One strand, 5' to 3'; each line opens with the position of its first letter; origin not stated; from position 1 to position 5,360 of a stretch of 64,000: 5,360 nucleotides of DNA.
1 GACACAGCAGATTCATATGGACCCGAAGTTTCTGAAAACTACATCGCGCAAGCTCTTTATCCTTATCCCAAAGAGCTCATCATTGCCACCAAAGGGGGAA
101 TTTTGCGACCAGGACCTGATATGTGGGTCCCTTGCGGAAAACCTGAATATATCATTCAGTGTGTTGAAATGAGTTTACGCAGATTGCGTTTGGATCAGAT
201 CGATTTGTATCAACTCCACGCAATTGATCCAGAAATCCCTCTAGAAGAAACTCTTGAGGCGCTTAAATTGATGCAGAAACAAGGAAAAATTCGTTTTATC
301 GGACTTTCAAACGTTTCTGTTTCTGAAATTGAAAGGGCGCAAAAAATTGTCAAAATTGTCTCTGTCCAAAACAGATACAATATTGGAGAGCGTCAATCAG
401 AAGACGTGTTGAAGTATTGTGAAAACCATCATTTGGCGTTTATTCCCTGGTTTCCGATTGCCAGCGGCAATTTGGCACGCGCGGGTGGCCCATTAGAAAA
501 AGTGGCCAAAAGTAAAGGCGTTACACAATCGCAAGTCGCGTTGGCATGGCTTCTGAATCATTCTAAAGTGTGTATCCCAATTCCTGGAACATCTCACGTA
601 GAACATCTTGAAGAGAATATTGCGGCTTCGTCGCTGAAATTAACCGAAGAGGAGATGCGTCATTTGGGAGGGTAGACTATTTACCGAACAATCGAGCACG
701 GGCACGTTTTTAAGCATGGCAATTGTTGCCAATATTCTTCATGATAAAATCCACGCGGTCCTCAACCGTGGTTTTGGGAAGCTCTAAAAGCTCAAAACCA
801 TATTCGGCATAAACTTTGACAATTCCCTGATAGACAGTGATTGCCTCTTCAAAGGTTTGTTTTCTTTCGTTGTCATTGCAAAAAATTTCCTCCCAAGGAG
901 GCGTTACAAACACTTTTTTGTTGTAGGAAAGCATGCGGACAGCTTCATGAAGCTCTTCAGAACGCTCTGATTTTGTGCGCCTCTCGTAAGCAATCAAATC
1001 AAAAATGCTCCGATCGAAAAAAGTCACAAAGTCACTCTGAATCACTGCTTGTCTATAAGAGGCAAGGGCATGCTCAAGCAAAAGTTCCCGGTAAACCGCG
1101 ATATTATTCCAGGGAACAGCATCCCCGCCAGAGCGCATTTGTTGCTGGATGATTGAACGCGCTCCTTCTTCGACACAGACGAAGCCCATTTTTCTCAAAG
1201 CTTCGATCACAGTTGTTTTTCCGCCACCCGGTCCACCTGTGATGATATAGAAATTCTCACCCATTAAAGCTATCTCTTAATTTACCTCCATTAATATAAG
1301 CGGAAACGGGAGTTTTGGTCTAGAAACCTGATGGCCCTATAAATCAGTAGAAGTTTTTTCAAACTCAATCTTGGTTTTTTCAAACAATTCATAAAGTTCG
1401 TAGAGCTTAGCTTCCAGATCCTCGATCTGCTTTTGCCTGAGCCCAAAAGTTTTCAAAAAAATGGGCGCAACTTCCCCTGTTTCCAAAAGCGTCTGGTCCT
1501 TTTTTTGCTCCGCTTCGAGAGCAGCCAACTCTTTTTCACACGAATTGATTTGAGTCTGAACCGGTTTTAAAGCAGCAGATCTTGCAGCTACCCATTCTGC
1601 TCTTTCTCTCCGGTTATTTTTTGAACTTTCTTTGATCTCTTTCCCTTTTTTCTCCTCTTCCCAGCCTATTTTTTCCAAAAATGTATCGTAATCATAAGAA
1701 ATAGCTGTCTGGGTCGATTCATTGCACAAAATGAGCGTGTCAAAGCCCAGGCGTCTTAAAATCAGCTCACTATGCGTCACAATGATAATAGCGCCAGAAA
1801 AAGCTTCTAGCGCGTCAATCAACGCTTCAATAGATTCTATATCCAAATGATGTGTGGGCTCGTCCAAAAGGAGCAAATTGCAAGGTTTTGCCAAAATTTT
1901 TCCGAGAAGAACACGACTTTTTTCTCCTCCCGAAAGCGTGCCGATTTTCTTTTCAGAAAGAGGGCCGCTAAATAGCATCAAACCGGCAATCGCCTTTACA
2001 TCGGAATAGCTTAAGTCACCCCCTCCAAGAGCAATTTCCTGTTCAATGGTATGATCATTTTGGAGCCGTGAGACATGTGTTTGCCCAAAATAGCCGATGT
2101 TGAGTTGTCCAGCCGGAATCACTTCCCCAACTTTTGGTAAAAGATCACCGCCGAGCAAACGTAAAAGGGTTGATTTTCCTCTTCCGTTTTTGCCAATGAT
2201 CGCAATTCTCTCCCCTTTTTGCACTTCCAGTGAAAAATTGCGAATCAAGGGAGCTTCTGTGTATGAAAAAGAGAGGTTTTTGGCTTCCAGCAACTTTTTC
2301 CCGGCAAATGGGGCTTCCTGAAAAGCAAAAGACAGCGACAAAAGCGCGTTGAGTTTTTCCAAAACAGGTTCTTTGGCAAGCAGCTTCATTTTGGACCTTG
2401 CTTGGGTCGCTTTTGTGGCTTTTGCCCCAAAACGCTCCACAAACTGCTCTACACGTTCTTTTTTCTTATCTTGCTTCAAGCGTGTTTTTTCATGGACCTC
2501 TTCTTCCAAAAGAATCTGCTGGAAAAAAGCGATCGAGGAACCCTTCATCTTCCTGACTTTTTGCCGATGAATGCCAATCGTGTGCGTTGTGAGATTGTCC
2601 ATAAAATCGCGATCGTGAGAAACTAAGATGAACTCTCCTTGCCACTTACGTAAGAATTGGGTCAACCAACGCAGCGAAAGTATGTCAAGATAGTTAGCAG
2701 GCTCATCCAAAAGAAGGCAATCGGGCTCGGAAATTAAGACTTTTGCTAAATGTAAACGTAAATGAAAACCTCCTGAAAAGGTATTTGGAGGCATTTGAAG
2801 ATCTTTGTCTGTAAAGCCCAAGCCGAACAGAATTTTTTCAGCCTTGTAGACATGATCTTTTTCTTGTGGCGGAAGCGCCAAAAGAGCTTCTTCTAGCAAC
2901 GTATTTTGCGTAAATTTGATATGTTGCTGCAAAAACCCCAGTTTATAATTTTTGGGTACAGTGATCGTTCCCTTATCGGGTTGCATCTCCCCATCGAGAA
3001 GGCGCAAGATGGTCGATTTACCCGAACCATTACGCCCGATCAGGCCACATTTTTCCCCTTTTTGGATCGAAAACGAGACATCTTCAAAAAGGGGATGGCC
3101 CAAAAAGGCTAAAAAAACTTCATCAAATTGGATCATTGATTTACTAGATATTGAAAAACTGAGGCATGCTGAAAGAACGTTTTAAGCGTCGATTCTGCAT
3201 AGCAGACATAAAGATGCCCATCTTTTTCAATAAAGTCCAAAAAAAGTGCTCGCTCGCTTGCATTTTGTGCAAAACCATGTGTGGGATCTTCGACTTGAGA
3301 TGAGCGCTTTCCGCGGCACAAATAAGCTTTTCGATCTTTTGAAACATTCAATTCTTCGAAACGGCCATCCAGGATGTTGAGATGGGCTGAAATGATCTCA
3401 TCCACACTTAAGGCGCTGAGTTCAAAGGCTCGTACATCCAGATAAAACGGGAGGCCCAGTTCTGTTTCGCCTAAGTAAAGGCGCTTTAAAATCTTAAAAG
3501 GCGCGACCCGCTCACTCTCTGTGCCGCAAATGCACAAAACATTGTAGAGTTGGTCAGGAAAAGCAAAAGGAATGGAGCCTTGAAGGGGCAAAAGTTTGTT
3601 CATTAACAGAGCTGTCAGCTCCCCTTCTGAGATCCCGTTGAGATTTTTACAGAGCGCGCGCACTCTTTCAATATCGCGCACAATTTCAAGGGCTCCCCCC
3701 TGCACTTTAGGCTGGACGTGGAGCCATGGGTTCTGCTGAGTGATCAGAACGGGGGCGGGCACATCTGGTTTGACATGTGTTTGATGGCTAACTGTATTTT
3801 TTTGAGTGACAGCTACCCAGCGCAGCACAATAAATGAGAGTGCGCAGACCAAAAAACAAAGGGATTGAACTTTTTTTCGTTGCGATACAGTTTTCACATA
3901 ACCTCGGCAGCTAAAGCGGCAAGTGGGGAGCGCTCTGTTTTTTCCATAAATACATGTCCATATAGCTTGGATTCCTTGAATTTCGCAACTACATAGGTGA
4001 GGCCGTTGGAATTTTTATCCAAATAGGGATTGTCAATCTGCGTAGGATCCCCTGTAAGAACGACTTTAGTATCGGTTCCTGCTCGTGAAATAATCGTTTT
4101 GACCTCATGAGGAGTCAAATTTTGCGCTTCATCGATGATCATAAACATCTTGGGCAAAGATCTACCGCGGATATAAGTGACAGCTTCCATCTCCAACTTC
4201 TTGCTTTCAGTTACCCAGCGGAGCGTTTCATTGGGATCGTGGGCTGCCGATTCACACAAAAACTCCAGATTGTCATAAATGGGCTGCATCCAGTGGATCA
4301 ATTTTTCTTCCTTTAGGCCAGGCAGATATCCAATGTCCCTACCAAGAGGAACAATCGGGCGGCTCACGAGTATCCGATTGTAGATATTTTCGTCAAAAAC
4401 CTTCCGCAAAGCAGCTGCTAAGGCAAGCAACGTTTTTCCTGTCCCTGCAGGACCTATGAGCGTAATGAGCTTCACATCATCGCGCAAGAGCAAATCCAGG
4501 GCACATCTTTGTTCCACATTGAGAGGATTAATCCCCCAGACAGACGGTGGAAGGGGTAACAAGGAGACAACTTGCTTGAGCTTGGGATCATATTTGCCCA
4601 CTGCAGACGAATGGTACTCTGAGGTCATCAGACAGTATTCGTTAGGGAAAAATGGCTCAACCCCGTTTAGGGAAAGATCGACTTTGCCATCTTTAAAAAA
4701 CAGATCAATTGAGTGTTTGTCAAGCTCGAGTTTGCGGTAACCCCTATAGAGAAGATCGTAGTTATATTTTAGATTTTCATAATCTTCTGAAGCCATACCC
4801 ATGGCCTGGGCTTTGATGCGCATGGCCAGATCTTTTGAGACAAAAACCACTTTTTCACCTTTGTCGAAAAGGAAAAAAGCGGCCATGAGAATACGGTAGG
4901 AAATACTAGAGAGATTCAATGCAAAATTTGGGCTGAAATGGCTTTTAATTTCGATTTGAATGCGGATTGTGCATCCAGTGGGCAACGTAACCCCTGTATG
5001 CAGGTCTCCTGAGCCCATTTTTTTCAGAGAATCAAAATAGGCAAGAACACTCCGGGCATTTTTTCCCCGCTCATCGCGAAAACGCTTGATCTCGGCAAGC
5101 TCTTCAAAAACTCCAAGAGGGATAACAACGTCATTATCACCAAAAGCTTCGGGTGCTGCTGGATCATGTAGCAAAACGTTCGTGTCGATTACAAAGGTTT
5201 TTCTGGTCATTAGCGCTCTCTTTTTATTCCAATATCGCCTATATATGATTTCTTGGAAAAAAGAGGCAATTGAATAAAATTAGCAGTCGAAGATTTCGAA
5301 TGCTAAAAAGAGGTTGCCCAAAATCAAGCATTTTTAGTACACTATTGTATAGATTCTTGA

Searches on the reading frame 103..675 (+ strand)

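Call 78: search_protein_families(library=pfam, max_evalue=1e-8, proteins=[window:103-675:+])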
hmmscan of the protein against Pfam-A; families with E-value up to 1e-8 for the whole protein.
window:103-675:+ (190 aa): 1 family
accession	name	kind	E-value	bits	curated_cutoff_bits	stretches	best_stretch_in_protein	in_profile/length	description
PF00248.27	Aldo_ket_red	-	4.2e-53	180.7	24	1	4-187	74-285/291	Aldo/keto reductase family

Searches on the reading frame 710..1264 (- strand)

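Call 78: search_protein_families(library=pfam, max_evalue=1e-8, proteins=[window:710-1264:-])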
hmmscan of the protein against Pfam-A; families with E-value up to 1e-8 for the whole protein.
window:710-1264:- (184 aa): 1 family
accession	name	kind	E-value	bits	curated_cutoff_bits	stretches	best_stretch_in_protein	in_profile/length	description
PF13521.12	AAA_28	-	5.1e-41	141.1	27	1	6-170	2-164/164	AAA domain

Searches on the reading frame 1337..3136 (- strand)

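Call 78: search_protein_families(library=pfam, max_evalue=1e-8, proteins=[window:1337-3136:-])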
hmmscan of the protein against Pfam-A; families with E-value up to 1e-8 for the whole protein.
window:1337-3136:- (599 aa): 4 families
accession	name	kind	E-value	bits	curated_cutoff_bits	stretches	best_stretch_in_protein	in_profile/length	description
PF00005.33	ABC_tran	-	1.5e-49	168.5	25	2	18-148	2-137/137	ABC transporter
PF13304.12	AAA_21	-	7.7e-16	59.4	27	0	410-460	247-303/304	AAA domain, putative AbiEii toxin, Type IV TA system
PF02463.25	SMC_N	-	1.4e-11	44.7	40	0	365-461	133-203/220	RecF/RecN/SMC N terminal domain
PF12848.13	ABC_tran_Xtn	-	1.6e-11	44.5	25.9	1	189-262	3-76/85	ABC transporter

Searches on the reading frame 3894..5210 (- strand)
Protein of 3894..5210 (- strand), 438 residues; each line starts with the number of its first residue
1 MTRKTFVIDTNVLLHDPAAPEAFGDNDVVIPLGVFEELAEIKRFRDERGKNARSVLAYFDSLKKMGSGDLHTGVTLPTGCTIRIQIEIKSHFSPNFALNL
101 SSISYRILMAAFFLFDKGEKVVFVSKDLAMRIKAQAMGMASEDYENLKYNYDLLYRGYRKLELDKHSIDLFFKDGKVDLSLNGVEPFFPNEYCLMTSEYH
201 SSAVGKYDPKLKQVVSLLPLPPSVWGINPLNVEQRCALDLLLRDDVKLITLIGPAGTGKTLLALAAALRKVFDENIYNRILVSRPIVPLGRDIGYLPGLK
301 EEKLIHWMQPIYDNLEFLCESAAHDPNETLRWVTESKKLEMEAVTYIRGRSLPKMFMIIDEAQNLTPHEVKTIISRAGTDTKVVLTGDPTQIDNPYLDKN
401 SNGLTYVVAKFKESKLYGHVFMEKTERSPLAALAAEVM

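Call 78: search_protein_families(library=pfam, max_evalue=1e-8, proteins=[window:3894-5210:-])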
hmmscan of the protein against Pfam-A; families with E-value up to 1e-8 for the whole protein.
window:3894-5210:- (438 aa): 3 families
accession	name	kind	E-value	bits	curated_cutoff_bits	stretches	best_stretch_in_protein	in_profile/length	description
PF02562.22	PhoH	-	1.1e-46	159.4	27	1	227-431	2-197/205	PhoH-like protein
PF13638.12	PIN_4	-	3.8e-23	82.7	21.9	1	6-145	1-132/132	PIN domain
PF13604.12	AAA_30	-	3.1e-10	40.5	27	0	230-263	2-35/191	AAA domain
